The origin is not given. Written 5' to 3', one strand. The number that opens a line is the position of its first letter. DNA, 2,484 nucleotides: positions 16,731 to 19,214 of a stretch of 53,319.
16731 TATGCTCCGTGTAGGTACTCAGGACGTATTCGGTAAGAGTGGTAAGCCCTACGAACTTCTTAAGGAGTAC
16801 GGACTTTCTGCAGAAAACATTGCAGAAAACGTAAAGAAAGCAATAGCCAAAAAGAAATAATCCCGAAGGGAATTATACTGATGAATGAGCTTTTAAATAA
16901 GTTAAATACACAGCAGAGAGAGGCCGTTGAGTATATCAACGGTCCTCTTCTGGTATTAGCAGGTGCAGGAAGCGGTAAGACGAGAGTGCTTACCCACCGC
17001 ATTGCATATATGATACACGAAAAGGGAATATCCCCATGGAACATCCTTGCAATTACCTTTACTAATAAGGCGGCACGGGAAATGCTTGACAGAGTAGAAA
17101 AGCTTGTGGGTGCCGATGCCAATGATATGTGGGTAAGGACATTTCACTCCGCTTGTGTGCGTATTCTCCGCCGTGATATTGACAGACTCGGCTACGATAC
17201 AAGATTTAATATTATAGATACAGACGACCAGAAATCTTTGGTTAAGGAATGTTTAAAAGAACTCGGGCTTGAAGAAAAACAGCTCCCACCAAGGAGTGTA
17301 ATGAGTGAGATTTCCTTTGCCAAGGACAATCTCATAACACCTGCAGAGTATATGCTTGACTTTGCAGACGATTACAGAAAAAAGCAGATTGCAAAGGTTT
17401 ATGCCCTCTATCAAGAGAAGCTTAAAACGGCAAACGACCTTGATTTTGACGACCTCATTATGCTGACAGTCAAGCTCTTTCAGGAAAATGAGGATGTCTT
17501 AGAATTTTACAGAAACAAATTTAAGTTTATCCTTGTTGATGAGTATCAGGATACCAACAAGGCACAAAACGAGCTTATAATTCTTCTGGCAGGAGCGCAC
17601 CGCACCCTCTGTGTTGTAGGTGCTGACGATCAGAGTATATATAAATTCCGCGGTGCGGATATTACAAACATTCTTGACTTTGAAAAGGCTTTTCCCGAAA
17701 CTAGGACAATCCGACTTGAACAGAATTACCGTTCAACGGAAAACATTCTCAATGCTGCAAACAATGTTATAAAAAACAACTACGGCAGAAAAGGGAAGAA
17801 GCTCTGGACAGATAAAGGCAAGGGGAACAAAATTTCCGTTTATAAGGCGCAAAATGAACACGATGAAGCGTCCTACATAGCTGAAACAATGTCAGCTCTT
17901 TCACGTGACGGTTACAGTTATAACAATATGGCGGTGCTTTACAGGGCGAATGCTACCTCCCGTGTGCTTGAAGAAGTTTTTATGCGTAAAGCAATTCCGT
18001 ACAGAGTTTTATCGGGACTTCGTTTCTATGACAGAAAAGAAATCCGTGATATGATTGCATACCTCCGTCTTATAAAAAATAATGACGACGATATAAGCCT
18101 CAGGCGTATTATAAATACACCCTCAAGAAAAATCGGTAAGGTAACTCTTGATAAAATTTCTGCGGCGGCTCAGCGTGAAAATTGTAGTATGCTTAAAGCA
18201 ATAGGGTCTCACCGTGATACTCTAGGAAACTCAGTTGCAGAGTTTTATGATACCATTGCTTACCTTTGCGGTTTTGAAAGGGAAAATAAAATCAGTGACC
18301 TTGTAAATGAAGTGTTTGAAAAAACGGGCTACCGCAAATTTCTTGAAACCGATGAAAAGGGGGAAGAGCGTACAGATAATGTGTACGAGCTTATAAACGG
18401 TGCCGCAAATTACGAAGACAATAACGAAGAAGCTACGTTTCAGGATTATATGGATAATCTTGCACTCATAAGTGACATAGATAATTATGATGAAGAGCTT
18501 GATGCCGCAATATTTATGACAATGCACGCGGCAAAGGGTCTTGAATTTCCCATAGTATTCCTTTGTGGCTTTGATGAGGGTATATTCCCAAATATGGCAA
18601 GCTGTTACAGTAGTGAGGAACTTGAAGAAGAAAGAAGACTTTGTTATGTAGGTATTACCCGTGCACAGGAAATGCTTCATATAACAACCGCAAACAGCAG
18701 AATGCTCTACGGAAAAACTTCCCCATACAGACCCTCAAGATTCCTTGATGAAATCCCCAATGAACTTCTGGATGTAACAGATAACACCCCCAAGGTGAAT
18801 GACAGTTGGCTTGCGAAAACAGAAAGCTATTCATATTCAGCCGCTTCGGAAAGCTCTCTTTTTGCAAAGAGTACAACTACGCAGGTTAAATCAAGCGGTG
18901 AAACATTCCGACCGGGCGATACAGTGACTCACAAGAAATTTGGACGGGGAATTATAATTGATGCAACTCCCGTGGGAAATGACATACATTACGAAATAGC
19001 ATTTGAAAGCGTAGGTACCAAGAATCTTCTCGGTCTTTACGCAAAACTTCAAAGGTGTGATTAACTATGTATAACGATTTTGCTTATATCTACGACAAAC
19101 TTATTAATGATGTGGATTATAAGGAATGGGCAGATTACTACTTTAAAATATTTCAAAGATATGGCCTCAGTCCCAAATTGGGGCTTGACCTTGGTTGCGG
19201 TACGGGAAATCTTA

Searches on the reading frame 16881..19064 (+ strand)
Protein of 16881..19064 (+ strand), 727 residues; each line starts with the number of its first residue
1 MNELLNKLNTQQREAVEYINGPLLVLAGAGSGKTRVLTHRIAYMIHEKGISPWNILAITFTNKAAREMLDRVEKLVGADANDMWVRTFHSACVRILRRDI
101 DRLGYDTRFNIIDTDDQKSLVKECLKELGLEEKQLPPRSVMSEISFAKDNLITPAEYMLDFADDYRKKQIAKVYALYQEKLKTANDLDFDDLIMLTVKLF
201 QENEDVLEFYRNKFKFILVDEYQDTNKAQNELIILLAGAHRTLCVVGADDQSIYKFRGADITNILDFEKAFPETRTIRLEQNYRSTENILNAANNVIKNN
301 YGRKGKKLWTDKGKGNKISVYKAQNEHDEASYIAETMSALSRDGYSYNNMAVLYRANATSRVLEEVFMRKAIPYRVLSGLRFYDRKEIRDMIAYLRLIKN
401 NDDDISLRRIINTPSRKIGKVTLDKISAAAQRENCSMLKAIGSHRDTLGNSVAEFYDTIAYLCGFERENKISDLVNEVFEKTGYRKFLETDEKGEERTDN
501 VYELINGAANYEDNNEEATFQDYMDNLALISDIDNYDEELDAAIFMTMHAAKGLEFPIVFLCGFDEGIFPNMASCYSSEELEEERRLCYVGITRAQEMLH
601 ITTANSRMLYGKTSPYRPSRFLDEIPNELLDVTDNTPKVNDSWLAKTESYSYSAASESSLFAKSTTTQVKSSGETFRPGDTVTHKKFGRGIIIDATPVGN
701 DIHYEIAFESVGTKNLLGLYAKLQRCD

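Call 93: search_protein_families(library=pfam, proteins=[window:16881-19064:+], max_evalue=0.00001)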
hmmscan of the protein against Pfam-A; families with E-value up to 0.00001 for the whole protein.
window:16881-19064:+ (727 aa): 6 families
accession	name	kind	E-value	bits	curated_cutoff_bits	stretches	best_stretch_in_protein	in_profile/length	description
PF00580.27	UvrD-helicase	-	1.8e-96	323.4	23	1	8-272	1-271/271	UvrD/REP helicase N-terminal domain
PF13361.12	UvrD_C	-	3.3e-76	257.4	25.6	1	277-605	1-349/350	UvrD-like helicase C-terminal domain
PF13245.12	AAA_19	-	4.3e-21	75.9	25.1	1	12-257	1-134/134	AAA domain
PF21196.3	PcrA_UvrD_tudor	-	1.5e-08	34.8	23.9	1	679-721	2-44/48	PcrA/UvrD tudor domain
PF01443.25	Viral_helicase1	-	1.7e-08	35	21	0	515-602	151-227/228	Viral superfamily 1 RNA helicase core domain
PF13538.12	UvrD_C_2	-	3.8e-08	33.5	27.4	1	544-601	3-51/52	UvrD-like helicase C-terminal domain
